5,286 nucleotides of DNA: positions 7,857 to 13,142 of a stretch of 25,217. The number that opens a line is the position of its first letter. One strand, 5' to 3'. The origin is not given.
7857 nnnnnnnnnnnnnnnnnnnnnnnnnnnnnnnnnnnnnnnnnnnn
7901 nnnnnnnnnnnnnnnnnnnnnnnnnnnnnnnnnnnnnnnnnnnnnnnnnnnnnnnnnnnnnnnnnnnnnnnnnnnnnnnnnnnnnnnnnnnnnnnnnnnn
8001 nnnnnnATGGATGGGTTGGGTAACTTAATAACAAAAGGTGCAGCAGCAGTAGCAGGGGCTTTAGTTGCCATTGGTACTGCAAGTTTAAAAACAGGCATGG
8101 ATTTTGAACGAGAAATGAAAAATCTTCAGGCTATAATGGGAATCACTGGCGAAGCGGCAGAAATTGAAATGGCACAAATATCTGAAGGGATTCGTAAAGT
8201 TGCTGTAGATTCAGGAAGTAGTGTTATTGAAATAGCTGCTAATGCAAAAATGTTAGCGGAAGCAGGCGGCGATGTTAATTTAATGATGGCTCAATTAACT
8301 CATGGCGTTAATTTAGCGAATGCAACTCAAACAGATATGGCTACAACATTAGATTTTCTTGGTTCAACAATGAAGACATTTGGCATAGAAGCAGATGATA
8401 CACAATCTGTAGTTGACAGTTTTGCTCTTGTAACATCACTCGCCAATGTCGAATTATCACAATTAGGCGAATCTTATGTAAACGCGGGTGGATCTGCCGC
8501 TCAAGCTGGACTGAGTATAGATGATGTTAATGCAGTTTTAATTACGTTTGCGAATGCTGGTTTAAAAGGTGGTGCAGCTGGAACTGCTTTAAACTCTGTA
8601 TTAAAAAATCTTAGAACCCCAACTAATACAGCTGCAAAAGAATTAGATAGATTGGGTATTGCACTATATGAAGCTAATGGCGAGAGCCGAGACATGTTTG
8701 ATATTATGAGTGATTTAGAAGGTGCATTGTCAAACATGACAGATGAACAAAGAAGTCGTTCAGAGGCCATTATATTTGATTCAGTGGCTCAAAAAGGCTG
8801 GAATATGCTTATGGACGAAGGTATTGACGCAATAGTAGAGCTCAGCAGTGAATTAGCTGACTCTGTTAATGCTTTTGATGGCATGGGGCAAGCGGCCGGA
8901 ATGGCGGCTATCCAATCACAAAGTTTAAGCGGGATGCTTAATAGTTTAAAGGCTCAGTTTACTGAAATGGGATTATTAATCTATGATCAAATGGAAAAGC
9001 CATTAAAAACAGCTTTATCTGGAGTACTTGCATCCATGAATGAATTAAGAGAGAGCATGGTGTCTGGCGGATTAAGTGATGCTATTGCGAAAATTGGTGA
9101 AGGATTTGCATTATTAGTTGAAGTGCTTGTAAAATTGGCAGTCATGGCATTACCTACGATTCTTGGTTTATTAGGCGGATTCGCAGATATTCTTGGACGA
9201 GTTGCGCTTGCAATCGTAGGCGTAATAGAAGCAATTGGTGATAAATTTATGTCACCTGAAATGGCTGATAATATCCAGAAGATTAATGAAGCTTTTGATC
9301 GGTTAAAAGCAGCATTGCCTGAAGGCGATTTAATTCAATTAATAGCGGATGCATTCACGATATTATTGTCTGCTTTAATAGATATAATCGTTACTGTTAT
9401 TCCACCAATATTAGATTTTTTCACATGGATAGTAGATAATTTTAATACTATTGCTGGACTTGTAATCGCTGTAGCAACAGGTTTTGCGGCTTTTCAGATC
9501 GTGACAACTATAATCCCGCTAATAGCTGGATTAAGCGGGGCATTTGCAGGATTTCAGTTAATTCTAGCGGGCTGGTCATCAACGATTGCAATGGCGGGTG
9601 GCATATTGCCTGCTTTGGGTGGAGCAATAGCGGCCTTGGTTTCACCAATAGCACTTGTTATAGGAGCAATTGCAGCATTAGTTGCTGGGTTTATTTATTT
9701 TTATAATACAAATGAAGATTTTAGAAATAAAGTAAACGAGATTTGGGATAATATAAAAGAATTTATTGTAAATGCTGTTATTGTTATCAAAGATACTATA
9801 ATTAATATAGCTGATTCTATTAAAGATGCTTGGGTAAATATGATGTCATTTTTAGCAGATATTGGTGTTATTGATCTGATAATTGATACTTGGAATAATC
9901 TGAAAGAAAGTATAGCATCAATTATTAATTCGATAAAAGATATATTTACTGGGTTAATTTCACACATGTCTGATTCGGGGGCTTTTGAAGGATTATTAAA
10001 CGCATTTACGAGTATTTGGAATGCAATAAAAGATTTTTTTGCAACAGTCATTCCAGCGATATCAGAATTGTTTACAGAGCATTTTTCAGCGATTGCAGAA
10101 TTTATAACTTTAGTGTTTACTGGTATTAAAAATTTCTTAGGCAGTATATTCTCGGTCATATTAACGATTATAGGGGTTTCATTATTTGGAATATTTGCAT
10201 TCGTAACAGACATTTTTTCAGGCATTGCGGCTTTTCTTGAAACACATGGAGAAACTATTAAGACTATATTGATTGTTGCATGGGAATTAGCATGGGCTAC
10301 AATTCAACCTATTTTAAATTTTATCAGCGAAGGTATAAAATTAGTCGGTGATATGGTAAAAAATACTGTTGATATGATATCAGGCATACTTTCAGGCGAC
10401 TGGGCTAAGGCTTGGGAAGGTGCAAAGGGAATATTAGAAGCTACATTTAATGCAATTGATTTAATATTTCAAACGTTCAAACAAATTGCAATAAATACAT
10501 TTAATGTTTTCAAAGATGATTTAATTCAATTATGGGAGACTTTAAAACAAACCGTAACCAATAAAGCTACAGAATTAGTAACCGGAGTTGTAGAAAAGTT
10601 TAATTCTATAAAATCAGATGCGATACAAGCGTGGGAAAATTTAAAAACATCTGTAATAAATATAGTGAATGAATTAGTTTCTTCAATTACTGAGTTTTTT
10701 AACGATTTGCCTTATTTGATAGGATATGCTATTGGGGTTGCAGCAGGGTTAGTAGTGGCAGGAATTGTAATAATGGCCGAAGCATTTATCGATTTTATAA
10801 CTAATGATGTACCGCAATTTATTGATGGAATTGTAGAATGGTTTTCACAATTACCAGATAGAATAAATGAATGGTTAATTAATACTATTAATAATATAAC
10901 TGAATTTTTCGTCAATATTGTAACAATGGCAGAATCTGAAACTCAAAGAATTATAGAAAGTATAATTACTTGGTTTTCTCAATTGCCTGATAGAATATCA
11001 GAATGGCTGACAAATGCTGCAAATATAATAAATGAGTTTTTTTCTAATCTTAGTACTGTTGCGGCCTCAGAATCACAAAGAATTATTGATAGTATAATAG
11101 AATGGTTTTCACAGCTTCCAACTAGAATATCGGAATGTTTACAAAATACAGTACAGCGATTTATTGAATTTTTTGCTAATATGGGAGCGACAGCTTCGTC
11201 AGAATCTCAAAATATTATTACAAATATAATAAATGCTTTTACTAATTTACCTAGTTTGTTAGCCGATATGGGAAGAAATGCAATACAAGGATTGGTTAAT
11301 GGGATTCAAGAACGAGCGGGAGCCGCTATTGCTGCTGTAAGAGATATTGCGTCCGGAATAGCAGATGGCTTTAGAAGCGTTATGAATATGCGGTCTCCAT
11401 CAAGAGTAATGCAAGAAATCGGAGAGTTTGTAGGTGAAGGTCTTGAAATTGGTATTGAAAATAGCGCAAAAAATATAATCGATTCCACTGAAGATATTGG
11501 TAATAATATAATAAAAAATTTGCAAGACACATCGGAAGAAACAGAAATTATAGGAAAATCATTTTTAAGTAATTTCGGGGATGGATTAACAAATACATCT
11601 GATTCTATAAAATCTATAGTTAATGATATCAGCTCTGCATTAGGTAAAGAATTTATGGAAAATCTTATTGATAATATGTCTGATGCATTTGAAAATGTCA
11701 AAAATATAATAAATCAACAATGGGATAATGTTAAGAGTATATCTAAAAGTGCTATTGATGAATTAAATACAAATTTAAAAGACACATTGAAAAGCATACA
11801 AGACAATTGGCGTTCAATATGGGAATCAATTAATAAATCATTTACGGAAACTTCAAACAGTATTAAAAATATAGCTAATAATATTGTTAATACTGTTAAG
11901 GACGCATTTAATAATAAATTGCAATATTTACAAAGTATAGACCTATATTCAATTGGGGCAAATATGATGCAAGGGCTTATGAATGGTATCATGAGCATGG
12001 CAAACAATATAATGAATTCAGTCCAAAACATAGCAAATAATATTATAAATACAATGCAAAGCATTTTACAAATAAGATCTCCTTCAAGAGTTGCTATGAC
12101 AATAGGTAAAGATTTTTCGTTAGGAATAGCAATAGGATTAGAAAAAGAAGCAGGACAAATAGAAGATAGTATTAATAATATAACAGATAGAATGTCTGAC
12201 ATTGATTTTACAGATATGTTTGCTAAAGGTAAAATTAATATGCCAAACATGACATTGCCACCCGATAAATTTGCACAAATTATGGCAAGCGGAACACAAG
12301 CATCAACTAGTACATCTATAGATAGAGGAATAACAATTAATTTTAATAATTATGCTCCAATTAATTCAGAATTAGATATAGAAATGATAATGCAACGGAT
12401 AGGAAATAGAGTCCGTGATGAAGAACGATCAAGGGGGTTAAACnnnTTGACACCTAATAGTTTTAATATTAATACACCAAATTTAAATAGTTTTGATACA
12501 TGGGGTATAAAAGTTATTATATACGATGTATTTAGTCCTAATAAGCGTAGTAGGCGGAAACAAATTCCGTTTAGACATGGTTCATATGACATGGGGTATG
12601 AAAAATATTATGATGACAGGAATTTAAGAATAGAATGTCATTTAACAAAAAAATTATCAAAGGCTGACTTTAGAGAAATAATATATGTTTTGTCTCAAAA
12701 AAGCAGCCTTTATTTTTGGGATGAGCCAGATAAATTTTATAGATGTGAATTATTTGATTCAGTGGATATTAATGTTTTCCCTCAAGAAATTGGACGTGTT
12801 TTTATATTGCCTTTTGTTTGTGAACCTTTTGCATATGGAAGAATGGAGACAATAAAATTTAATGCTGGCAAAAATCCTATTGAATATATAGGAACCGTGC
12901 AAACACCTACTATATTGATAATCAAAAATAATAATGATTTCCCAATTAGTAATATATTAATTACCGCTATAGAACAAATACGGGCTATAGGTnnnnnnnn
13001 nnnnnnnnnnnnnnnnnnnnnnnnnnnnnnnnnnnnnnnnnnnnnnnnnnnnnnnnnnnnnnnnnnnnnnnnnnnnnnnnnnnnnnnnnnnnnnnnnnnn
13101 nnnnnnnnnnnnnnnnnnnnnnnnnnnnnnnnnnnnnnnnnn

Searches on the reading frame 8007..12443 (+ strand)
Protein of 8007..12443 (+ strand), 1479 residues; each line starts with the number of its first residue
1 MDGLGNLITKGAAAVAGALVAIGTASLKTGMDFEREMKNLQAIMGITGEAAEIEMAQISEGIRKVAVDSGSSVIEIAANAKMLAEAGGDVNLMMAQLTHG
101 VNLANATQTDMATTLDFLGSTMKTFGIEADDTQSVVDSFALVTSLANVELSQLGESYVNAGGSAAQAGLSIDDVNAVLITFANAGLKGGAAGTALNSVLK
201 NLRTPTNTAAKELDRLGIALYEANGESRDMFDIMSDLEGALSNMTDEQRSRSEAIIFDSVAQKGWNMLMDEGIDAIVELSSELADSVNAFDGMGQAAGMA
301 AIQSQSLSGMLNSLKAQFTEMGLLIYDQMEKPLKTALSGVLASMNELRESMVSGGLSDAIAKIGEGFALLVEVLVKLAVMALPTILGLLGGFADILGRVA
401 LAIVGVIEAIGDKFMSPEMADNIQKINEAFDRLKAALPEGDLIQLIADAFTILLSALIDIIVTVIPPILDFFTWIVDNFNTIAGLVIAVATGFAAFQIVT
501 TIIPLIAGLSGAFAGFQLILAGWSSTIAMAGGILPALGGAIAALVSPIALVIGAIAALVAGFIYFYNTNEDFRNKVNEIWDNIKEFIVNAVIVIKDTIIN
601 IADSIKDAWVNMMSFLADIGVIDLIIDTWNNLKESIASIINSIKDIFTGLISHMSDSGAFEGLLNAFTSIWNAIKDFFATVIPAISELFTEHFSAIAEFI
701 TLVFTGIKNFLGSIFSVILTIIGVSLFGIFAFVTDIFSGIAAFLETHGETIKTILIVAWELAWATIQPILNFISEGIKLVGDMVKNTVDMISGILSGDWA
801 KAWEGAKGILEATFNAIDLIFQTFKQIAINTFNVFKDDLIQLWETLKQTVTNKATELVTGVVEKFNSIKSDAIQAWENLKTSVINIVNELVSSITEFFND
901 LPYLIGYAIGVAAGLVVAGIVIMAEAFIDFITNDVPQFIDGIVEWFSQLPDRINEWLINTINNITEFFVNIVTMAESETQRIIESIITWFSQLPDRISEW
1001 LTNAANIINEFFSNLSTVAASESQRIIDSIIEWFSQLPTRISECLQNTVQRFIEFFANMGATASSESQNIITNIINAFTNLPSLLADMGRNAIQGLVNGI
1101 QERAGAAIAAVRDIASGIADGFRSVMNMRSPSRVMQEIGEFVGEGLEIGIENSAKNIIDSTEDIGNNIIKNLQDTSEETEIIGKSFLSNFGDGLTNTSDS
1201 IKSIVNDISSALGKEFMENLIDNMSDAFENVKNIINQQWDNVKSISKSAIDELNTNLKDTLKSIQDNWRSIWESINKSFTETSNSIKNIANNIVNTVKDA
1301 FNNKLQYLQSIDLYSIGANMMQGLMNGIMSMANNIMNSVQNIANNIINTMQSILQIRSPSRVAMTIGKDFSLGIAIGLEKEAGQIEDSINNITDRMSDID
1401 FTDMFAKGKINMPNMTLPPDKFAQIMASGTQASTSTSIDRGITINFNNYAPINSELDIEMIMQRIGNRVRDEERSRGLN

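Call 14: search_protein_families(library=phrogs, proteins=[window:8007-12443:+], max_evalue=0.001)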
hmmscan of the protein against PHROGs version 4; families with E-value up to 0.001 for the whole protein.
window:8007-12443:+ (1479 aa): 51 families (the best 25 are shown)
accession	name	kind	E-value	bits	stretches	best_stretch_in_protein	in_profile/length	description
phrog_1272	-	tail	6.8e-147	492.4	6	449-897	535-996/1606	tail length tape measure protein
phrog_58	-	tail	2e-108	365.5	5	873-1179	646-1014/1544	tail length tape measure protein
phrog_5493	-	tail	6e-90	304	5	693-1191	561-1051/1102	tail length tape measure protein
phrog_991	-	tail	1.3e-86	292.5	6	7-508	275-798/1966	tail length tape measure protein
phrog_1533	-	tail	1.3e-74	252.6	1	3-619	228-725/1688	tail length tape measure protein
phrog_167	-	tail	4.2e-72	244.5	2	4-894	268-1003/1555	tail length tape measure protein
phrog_5218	-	unknown function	2.6e-70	239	3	9-578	209-680/1599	-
phrog_305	-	tail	3.4e-63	215.6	4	1006-1177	589-761/1001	tail length tape measure protein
phrog_1204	-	tail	2.1e-61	209.2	3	1280-1413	1267-1395/1483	tail protein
phrog_9696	-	tail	4.4e-59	201.3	2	9-359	60-402/1415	tail length tape measure protein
phrog_4704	-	tail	2.3e-55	189.5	1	13-379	202-565/625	tail length tape measure protein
phrog_1686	-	tail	1e-48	167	2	1161-1412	911-1136/1224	tail length tape measure protein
phrog_5448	-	tail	5.5e-46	157.2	4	808-1161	1660-2005/3103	tail length tape measure protein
phrog_4200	-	tail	3.4e-42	145.9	4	500-954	179-580/732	tail length tape measure protein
phrog_28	-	tail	2.1e-40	140.2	1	10-405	263-649/1228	tail length tape measure protein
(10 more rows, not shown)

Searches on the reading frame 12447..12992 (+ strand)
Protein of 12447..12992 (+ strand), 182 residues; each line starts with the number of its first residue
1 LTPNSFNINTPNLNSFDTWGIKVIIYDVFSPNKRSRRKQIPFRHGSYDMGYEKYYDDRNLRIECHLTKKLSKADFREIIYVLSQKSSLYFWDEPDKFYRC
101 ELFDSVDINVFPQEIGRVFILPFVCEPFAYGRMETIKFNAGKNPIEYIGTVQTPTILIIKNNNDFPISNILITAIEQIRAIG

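Call 14: search_protein_families(library=phrogs, proteins=[window:12447-12992:+], max_evalue=0.001)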
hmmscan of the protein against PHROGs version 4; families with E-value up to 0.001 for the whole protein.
window:12447-12992:+ (182 aa): 1 family
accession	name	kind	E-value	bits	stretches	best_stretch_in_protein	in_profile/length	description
phrog_33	-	tail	1.7e-16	61.4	1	4-173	37-210/651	distal tail protein Dit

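Call 37: search_protein_families(library=pfam, proteins=[window:12447-12992:+], max_evalue=0.01)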
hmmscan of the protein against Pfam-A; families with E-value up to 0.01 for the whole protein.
window:12447-12992:+ (182 aa): 1 family
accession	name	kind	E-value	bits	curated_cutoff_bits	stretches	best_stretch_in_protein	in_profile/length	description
PF05709.17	Sipho_tail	-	1.3e-06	29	24.2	1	22-125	16-118/118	Phage tail protein RIFT-related domain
